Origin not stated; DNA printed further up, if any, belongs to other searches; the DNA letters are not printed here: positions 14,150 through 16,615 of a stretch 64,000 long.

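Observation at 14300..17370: Translationally coupled RecD2-like helicase and Cas4/RecB-like nuclease carried as island cargo: candidate two-gene defence or DNA-processing system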

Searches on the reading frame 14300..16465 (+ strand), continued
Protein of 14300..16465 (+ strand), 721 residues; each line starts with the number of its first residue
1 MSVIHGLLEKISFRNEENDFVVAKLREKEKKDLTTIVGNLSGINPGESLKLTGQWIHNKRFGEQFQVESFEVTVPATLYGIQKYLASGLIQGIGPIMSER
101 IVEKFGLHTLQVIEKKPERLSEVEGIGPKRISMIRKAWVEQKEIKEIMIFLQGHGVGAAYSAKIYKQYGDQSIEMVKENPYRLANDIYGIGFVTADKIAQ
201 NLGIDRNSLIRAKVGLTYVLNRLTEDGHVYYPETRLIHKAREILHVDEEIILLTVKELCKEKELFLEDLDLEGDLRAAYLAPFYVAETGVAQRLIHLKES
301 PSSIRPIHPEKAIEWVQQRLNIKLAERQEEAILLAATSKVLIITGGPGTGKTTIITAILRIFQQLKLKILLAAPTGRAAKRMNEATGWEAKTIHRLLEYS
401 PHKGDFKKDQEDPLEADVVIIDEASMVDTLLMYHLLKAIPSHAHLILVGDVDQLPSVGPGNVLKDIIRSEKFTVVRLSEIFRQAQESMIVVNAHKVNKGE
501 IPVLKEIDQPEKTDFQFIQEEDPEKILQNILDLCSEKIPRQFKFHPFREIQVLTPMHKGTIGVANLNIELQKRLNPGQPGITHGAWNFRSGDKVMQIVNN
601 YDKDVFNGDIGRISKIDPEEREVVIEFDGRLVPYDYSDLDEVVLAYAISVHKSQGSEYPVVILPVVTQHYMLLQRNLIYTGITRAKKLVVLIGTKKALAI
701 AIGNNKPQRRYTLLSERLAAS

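Call 87: find_encoding_contigs(protein=P0366, flank=8000, max_places=2)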
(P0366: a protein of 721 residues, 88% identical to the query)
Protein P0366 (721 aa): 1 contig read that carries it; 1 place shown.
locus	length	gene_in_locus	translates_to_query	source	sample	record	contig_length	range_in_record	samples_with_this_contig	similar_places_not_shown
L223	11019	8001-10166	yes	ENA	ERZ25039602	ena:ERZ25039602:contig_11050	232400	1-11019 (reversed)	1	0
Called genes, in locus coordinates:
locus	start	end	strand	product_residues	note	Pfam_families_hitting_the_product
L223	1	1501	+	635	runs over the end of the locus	PF02730:AFOR_N, PF01314:AFOR_C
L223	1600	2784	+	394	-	PF13433:Peripla_BP_5, PF13458:Peripla_BP_6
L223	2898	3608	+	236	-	PF00106:adh_short, PF08659:KR (weak), PF13561:adh_short_C2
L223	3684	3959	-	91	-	-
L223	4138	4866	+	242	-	PF02683:DsbD_TM, PF13386:DsbD_2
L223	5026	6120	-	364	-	PF03739:LptF_LptG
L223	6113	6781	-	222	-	PF03739:LptF_LptG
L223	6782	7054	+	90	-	-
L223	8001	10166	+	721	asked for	PF14520:HHH_5 (faint), PF23139:OB_YrrC, PF14490:HHH_RecD2, PF00580:UvrD-helicase (faint), PF13245:AAA_19, PF13604:AAA_30, PF18335:SH3_13, PF13538:UvrD_C_2, +2 more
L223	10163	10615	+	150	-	-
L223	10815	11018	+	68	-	?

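Call 88: find_encoding_contigs(protein=P0374, flank=8000, max_places=2)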
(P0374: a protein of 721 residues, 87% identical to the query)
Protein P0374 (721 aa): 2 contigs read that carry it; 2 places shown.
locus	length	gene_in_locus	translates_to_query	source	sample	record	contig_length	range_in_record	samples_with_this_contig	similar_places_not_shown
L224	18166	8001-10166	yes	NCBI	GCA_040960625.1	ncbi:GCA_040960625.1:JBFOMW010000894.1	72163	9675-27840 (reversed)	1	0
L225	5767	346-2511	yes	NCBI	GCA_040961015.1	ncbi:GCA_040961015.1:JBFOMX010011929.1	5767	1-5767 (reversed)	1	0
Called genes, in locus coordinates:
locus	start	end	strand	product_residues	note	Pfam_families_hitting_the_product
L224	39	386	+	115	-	-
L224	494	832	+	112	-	-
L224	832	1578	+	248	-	-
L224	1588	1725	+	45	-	-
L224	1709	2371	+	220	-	PF12728:HTH_17 (weak)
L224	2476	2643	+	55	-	PF12728:HTH_17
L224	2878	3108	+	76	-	-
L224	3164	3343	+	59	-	-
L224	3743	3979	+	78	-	-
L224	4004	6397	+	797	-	PF13384:HTH_23 (weak), PF13551:HTH_29 (weak), PF02914:DDE_2 (weak), PF09299:Mu-transpos_C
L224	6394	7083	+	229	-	PF05621:TniB, PF13401:AAA_22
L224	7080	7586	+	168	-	PF22536:WHD_POLR3C (faint), PF13338:AbiEi_4 (faint)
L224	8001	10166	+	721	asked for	PF23139:OB_YrrC, PF14520:HHH_5 (weak), PF14490:HHH_RecD2, PF13086:AAA_11 (faint), PF13245:AAA_19, PF13604:AAA_30, PF18335:SH3_13, PF13538:UvrD_C_2, +1 more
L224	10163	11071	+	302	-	PF12705:PDDEXK_1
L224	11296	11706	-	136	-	PF13413:HTH_25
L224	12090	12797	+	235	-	PF16264:SatD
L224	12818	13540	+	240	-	PF11750:DUF3307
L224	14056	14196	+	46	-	-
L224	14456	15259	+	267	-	PF15731:MqsA_antitoxin, PF01381:HTH_3 (weak), PF13274:SocA_Panacea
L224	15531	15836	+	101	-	-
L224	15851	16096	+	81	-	PF10049:DUF2283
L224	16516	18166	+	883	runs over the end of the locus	-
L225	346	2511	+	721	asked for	PF23139:OB_YrrC, PF14520:HHH_5 (weak), PF14490:HHH_RecD2, PF13086:AAA_11 (faint), PF13245:AAA_19, PF13604:AAA_30, PF18335:SH3_13, PF13538:UvrD_C_2, +1 more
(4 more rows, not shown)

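Call 89: find_encoding_contigs(protein=P0271, flank=8000, max_places=2)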
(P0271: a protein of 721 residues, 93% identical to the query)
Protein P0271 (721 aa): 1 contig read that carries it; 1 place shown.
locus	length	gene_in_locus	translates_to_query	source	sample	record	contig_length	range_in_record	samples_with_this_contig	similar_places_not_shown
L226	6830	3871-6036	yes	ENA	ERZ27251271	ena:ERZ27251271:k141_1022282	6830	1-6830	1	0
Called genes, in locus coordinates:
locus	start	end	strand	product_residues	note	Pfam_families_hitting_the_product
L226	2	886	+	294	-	?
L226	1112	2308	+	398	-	PF01960:ArgJ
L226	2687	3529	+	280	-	-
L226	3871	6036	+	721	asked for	PF23139:OB_YrrC, PF14490:HHH_RecD2, PF09848:SLFN-g3_helicase (weak), PF13245:AAA_19, PF13604:AAA_30, PF01443:Viral_helicase1 (weak), PF18335:SH3_13, PF13538:UvrD_C_2, +3 more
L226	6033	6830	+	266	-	?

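Call 92: search_protein_families(library=padloc, proteins=[L224:12090-12797:+, L224:12818-13540:+, L224:14456-15259:+], max_evalue=0.001)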
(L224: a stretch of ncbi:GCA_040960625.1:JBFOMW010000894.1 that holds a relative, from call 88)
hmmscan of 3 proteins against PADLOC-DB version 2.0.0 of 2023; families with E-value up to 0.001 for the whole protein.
L224:12090-12797:+ (235 aa): 0 families

L224:12818-13540:+ (240 aa): 0 families

L224:14456-15259:+ (267 aa): 0 families
